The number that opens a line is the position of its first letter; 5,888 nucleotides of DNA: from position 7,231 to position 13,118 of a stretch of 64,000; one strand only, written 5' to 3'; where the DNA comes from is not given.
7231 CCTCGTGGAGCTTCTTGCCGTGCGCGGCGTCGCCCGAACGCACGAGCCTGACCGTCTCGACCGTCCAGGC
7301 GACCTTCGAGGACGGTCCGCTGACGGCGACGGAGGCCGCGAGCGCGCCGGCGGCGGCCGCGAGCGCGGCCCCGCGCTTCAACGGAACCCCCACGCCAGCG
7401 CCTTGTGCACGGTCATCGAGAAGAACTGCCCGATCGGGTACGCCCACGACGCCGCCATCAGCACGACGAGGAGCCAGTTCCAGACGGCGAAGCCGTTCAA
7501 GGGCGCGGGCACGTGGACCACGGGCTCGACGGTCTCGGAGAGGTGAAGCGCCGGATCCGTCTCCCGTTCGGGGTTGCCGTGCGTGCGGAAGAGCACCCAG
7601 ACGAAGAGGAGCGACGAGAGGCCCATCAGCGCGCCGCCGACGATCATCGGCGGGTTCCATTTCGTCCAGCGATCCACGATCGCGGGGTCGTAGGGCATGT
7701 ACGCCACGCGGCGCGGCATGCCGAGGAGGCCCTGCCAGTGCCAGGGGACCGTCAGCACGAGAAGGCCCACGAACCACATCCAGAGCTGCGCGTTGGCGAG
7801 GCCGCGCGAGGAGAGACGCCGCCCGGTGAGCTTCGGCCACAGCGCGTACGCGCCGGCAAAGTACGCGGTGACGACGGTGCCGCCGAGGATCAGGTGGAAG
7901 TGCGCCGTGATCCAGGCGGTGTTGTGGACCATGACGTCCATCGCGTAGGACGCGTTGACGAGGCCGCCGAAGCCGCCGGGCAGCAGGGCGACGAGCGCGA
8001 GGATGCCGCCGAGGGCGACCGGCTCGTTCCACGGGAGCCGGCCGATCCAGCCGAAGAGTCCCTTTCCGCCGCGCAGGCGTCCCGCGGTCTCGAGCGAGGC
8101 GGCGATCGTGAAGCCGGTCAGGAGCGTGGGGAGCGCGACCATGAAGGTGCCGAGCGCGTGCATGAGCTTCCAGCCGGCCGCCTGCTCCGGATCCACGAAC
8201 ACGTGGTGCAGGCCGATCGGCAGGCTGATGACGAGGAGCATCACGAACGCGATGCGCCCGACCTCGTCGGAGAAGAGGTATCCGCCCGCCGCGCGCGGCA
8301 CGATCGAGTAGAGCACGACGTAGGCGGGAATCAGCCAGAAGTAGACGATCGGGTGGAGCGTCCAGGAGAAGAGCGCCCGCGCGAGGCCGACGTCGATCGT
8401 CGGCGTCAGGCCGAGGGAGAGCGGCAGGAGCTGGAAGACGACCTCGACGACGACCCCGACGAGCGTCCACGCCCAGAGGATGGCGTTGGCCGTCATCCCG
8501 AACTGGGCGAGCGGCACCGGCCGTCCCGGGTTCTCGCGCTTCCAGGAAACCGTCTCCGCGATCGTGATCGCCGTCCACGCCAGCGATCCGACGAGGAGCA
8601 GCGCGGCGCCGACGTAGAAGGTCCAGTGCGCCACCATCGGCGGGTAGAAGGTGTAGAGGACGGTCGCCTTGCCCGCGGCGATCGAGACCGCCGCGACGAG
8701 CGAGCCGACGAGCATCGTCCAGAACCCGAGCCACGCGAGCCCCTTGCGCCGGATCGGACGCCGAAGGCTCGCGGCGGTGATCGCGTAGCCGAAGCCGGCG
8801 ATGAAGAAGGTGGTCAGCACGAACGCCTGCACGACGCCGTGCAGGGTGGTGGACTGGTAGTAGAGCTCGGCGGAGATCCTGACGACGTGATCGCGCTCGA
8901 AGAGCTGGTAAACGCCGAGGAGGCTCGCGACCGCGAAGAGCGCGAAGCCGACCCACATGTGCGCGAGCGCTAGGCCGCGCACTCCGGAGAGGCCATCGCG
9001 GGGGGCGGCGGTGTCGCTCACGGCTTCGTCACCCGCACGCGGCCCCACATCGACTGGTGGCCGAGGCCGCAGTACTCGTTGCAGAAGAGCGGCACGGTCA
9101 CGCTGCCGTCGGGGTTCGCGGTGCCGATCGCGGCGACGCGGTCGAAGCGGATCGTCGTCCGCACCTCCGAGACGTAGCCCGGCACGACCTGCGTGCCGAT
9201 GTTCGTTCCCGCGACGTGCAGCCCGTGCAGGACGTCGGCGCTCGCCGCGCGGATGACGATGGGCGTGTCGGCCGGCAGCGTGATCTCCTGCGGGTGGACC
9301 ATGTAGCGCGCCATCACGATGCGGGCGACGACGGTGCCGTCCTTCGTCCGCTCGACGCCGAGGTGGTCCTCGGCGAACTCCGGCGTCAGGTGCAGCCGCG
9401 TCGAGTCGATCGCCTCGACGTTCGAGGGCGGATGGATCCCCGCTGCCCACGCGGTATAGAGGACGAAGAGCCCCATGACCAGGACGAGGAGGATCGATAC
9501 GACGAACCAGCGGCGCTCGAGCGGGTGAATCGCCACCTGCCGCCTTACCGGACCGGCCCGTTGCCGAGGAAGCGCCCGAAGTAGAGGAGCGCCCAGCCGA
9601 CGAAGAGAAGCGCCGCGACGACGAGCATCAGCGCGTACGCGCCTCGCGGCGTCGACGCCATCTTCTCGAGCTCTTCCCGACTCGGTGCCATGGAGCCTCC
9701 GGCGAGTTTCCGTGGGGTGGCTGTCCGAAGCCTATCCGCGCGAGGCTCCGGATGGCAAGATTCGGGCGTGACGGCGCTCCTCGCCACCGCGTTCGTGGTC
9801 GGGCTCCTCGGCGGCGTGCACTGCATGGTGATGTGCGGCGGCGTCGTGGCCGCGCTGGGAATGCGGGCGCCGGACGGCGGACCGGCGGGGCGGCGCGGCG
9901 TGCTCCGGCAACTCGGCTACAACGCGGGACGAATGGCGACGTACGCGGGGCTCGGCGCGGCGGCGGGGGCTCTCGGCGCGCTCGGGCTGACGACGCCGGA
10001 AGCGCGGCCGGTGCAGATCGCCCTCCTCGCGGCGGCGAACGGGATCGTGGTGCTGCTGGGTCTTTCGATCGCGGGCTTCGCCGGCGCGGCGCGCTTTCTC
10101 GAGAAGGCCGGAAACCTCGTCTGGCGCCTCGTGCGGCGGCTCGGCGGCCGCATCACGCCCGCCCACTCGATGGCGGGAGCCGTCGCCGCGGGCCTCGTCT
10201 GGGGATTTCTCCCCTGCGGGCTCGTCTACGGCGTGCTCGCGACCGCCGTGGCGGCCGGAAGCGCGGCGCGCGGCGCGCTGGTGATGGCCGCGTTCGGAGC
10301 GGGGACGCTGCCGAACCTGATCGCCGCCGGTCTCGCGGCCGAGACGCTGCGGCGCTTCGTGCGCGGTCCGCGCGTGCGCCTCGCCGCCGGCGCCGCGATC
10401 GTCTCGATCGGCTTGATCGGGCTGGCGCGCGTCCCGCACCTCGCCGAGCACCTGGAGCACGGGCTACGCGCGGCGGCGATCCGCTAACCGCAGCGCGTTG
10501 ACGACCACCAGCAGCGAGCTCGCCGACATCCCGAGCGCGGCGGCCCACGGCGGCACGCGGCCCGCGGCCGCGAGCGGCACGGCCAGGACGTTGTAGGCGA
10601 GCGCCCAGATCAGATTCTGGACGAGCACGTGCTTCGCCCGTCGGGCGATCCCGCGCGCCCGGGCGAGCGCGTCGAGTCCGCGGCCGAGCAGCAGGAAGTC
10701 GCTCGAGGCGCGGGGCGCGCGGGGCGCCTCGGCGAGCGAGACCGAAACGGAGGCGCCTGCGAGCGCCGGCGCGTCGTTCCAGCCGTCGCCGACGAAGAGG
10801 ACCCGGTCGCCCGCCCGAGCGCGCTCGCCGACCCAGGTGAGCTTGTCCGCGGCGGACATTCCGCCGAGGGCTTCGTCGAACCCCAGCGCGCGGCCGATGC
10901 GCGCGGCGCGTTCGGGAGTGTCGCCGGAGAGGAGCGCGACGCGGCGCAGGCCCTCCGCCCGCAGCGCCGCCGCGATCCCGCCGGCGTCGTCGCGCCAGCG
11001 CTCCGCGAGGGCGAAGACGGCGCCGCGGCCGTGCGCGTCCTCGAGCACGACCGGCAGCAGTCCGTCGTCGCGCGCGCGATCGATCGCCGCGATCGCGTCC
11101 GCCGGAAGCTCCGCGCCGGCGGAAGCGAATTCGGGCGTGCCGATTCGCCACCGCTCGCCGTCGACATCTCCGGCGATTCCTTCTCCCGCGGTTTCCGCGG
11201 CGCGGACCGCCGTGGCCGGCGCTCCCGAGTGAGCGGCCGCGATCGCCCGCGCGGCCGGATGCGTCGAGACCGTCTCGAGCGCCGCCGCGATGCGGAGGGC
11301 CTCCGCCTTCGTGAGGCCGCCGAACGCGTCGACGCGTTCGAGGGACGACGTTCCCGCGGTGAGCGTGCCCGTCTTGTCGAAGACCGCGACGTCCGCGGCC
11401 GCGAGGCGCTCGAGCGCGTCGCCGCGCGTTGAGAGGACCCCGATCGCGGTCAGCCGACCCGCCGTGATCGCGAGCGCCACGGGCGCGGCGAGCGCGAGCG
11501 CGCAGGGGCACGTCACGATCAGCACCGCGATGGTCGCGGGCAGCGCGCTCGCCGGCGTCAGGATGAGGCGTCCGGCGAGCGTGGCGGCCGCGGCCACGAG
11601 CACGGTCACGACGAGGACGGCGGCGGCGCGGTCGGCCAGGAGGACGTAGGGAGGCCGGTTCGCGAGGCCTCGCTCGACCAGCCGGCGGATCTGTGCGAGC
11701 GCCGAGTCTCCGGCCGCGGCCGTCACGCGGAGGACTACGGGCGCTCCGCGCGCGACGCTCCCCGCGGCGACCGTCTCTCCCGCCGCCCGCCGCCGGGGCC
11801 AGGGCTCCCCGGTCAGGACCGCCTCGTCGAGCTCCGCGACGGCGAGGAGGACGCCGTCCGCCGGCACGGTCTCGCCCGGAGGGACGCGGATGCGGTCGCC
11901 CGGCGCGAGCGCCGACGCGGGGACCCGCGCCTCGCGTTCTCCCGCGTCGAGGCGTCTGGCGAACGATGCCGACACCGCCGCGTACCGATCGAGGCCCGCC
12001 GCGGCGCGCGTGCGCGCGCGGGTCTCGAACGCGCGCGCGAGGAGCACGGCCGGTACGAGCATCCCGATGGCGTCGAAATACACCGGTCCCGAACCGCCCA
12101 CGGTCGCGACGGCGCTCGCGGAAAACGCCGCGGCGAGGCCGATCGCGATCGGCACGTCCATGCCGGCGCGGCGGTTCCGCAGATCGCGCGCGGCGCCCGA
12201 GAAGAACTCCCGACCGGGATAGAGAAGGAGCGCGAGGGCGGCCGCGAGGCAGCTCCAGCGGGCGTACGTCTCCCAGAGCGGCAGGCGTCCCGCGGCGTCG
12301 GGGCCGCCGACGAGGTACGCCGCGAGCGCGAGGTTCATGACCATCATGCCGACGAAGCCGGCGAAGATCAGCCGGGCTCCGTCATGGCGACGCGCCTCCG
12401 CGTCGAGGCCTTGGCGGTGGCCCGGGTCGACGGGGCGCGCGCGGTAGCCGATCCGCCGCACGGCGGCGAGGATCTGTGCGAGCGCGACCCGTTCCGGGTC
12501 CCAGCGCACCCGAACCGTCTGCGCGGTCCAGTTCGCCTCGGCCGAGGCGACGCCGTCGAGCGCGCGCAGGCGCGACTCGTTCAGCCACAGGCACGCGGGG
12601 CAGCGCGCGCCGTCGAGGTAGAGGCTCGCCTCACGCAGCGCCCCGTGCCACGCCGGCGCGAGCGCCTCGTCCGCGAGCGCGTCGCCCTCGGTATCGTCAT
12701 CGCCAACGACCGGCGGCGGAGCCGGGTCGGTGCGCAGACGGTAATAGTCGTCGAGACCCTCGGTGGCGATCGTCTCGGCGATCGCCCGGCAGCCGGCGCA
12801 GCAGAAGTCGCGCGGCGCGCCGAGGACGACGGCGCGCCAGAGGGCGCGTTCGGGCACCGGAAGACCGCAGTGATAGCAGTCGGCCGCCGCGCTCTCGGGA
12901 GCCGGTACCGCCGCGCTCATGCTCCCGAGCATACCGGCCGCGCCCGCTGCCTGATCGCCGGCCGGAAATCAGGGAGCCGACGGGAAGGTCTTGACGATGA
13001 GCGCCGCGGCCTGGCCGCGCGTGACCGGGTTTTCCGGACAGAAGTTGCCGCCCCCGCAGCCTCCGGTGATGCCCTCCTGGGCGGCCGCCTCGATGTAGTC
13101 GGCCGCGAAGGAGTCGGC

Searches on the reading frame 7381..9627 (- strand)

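Call 35: search_protein_families(library=pfam, proteins=[window:7381-9627:-], max_evalue=0.0001)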
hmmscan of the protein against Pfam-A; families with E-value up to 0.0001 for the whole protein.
window:7381-9627:- (749 aa): 1 family
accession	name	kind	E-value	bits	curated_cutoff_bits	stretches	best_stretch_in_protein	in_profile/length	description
PF00115.25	COX1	-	1.4e-87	294.8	34.8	1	220-666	3-435/436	Cytochrome C and Quinol oxidase polypeptide I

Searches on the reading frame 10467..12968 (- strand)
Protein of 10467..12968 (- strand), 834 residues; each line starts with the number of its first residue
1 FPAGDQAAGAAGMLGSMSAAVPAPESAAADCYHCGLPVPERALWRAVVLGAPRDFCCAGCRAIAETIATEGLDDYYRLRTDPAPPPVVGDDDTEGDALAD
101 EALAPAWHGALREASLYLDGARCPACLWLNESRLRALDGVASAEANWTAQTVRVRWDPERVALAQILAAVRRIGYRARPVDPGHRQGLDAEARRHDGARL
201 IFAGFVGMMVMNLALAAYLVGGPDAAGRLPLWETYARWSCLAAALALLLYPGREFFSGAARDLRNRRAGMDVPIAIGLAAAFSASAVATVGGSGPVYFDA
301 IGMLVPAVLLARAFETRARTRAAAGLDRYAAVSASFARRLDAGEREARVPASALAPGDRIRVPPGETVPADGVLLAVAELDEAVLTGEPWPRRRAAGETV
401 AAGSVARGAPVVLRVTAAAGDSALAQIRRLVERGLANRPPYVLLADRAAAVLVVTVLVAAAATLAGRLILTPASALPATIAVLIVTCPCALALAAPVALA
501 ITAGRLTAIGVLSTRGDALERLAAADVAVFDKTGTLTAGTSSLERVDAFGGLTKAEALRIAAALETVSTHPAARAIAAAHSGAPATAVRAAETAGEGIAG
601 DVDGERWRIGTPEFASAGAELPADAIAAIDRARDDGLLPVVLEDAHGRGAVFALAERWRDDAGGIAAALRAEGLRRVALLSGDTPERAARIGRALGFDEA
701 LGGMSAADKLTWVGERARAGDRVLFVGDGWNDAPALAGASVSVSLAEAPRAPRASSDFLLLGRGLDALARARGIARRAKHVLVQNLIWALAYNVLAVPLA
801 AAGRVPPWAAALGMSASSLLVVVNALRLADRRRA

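Call 35: search_protein_families(library=pfam, proteins=[window:10467-12968:-], max_evalue=0.0001)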
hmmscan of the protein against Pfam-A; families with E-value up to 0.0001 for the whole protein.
window:10467-12968:- (834 aa): 4 families
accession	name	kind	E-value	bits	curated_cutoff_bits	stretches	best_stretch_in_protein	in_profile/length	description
PF00122.25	E1-E2_ATPase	-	3.1e-37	128.3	28.1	1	335-506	5-178/181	E1-E2 ATPase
PF00702.32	Hydrolase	-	4.8e-19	69.9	26.4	1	526-739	2-190/191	haloacid dehalogenase-like hydrolase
PF12156.14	ATPase-cat_bd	-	1.2e-17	64.9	27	1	30-84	1-55/86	Putative metal-binding domain of cation transport ATPase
PF00403.32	HMA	-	1.7e-07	31.9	24.8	1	117-175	3-61/62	Heavy-metal-associated domain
